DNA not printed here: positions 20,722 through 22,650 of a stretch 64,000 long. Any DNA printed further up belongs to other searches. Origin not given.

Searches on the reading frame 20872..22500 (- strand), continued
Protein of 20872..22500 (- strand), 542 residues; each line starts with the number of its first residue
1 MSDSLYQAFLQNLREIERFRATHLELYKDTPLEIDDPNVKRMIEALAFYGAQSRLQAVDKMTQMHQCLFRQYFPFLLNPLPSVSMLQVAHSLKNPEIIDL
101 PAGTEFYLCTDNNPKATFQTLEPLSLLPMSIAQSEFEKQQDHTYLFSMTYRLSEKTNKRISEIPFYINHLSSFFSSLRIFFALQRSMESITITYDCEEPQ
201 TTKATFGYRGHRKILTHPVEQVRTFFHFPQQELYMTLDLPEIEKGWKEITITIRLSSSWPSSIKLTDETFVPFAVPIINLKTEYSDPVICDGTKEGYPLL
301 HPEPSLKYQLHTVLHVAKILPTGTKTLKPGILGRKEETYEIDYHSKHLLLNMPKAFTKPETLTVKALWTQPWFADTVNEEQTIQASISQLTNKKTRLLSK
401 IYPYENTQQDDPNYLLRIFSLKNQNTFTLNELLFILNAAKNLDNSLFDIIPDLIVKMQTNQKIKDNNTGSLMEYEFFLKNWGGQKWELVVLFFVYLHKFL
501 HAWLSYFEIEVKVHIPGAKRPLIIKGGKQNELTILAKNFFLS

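Call 65: search_protein_families(library=ncbifam, proteins=[L016:5381-7942:+, L011:9403-12012:+], max_evalue=0.001)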
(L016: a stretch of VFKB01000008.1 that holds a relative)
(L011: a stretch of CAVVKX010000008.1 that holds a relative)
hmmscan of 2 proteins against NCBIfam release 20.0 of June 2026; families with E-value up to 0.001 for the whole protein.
L016:5381-7942:+ (853 aa): 45 families (the best 25 are shown)
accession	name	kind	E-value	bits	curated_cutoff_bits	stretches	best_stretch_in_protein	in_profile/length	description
TIGR03346.1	chaperone_ClpB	equivalog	0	1179.6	1232.1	1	10-848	6-852/853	ATP-dependent chaperone ClpB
NF008118.0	PRK10865.1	equivalog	1.1e-291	969.7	1417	1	13-846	14-853/857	ATP-dependent chaperone ClpB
TIGR03345.1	VI_ClpV1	equivalog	4.2e-255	849.1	884.95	1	9-841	5-850/852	type VI secretion system ATPase TssH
TIGR02639.1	ClpA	equivalog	9e-232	771.3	993.15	2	11-423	7-432/734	ATP-dependent Clp protease ATP-binding subunit ClpA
NF033607.0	disagg_AAA_ClpG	exception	9.4e-222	738.6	1900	2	13-459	97-548/932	AAA family protein disaggregase ClpG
NF033606.1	heat_AAA_ClpK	exception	4.6e-218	726.4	1900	2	464-835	517-892/949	heat shock survival AAA family ATPase ClpK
NF008263.0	PRK11034.1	equivalog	2.6e-174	581.2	1350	2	12-454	9-462/758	ATP-dependent Clp protease ATP-binding subunit ClpA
TIGR03922.1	T7SS_EccA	equivalog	9.9e-10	37.6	466.65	1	187-333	303-445/557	type VII secretion AAA-ATPase EccA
NF003745.1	PRK05342.1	equivalog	1e-09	37.8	359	0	549-616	58-133/418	ATP-dependent Clp protease ATP-binding subunit ClpX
TIGR02928.1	TIGR02928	subfamily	2.1e-09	36.7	181.3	0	164-220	4-64/366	orc1/cdc6 family replication initiation protein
NF001679.0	PRK00440.1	equivalog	2.7e-09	36.6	303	0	593-620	40-67/322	replication factor C small subunit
NF041006.2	cell_div_CdvC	equivalog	7.3e-09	35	650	0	200-289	138-219/370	cell division protein CdvC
NF005304.0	PRK06835.1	equivalog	1e-08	34.7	215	1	593-633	184-224/330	ATP-binding protein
NF038214.1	IS21_help_AAA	equivalog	2.6e-08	33.9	200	0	596-633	94-131/232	IS21-like element helper ATPase IstB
TIGR01243.1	CDC48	subfamily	9.8e-08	30.8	802.65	0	200-280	216-283/733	CDC48 family AAA ATPase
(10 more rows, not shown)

L011:9403-12012:+ (869 aa): 40 families (the best 25 are shown)
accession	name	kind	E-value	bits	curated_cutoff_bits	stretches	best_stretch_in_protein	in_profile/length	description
TIGR03346.1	chaperone_ClpB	equivalog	0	1194.6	1232.1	1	5-861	1-852/853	ATP-dependent chaperone ClpB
NF008118.0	PRK10865.1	equivalog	4.4e-298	990.9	1417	1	3-859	4-853/857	ATP-dependent chaperone ClpB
TIGR03345.1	VI_ClpV1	equivalog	1.3e-252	840.9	884.95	1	6-846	2-842/852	type VI secretion system ATPase TssH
TIGR02639.1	ClpA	equivalog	1.4e-230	767.4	993.15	2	6-410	2-416/734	ATP-dependent Clp protease ATP-binding subunit ClpA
NF033606.1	heat_AAA_ClpK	exception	6.9e-230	765.5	1900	2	6-466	113-568/949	heat shock survival AAA family ATPase ClpK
NF033607.0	disagg_AAA_ClpG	exception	3e-218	727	1900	2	16-467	100-548/932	AAA family protein disaggregase ClpG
NF008263.0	PRK11034.1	equivalog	3.4e-172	574.1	1350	2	156-408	163-415/758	ATP-dependent Clp protease ATP-binding subunit ClpA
NF003745.1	PRK05342.1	equivalog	2.9e-10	39.6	359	0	749-836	290-381/418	ATP-dependent Clp protease ATP-binding subunit ClpX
TIGR03922.1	T7SS_EccA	equivalog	3.5e-09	35.8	466.65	1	198-335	310-443/557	type VII secretion AAA-ATPase EccA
NF005304.0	PRK06835.1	equivalog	1.7e-08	33.9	215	1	601-642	184-225/330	ATP-binding protein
NF038214.1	IS21_help_AAA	equivalog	4.6e-08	33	200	0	603-642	93-132/232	IS21-like element helper ATPase IstB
TIGR02928.1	TIGR02928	subfamily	5.4e-08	32.1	181.3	0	168-225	4-65/366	orc1/cdc6 family replication initiation protein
NF001679.0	PRK00440.1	equivalog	1.1e-07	31.2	303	0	601-628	40-67/322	replication factor C small subunit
TIGR00764.1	lon_rel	equivalog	4.2e-07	28.9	516.6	0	178-233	17-70/608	ATP-dependent protease LonB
NF003229.0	PRK04195.1-5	equivalog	4.6e-07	28.9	280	0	602-682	46-113/413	replication factor C large subunit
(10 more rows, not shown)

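Call 82: search_protein_families(library=ncbifam, proteins=[window:20872-22500:-], max_evalue=0.01)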
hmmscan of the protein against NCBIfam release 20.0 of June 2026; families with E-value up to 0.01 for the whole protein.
window:20872-22500:- (542 aa): 2 families
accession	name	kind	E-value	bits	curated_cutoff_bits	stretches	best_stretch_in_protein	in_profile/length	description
TIGR03359.1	VI_chp_6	equivalog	3.2e-28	99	260.3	1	33-319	36-350/600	type VI secretion system baseplate subunit TssF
NF041246.1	T6SS_IglH_TssF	exception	1.5e-25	90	75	1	40-467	1-427/464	type VI secretion system baseplate subunit TssF/IglH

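Call 88: find_encoding_contigs(protein=P0017, flank=10000, max_places=1)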
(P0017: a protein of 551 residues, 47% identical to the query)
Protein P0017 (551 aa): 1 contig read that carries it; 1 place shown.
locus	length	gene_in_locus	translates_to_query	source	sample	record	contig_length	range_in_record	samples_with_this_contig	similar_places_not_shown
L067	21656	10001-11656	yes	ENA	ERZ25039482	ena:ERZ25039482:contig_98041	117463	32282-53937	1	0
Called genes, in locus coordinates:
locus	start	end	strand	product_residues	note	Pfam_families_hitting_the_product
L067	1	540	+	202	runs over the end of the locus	PF04893:Yip1 (weak)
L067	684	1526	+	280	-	PF01510:Amidase_2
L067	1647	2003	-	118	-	-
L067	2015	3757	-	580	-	-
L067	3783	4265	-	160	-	PF22361:IglE_N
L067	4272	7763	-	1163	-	-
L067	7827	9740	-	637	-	-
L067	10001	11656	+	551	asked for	PF05947:T6SS_TssF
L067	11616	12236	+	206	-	PF09850:DotU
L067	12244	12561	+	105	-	-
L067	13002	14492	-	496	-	PF00309:Sigma54_AID, PF04963:Sigma54_CBD, PF04552:Sigma54_DBD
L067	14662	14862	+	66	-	-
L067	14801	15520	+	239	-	-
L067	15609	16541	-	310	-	-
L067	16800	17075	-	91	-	PF02493:MORN (faint)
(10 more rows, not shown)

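Call 89: find_encoding_contigs(protein=P0041, flank=10000, max_places=1)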
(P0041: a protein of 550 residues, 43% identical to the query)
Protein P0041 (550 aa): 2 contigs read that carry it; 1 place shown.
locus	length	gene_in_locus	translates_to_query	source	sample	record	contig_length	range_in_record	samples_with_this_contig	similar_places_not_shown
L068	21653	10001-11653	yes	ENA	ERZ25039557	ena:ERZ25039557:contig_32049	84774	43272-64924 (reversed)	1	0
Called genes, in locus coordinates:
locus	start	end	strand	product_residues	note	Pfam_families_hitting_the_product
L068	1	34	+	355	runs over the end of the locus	-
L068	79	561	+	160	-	-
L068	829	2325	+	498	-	-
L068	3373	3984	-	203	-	-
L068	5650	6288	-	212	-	-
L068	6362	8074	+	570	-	-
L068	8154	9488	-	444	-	-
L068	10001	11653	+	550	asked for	PF05947:T6SS_TssF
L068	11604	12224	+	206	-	PF09850:DotU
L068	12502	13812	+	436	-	-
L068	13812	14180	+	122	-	-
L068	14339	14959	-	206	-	PF01935:DUF87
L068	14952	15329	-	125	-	-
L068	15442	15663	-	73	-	-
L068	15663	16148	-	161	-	-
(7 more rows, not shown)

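Call 90: find_encoding_contigs(protein=P0052, flank=10000, max_places=1)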
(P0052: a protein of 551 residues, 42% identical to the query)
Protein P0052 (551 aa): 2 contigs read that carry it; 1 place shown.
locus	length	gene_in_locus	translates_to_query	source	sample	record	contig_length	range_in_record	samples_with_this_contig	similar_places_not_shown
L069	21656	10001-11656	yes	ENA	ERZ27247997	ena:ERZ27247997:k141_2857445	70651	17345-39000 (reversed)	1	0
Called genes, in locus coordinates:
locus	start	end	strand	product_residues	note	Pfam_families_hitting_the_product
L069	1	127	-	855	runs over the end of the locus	PF02861:Clp_N, PF00004:AAA, PF17871:AAA_lid_9, PF00158:Sigma54_activat (weak), PF00004:AAA, PF07724:AAA_2, PF07728:AAA_5, PF10431:ClpB_D2-small, +13 more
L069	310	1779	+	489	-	PF00069:Pkinase, PF07714:PK_Tyr_Ser-Thr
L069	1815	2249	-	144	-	-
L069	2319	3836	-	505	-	PF13369:Transglut_core2, PF14559:TPR_19 (faint), PF00515:TPR_1 (faint)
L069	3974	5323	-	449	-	PF12796:Ank_2, PF12796:Ank_2, PF13637:Ank_4, PF13857:Ank_5, PF12796:Ank_2, PF13637:Ank_4, PF12796:Ank_2, PF13857:Ank_5, +5 more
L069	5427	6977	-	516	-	PF02446:Glyco_hydro_77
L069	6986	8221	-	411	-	PF00083:Sugar_tr, PF07690:MFS_1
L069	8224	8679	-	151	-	PF05932:CesT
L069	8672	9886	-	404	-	PF07201:HrpJ, PF22342:T3SS_CopN_3rd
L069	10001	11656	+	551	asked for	PF05947:T6SS_TssF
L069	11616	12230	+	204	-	PF09850:DotU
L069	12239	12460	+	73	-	-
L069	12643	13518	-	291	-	PF06996:T6SS_TssG (faint)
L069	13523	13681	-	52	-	-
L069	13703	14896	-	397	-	PF03797:Autotransporter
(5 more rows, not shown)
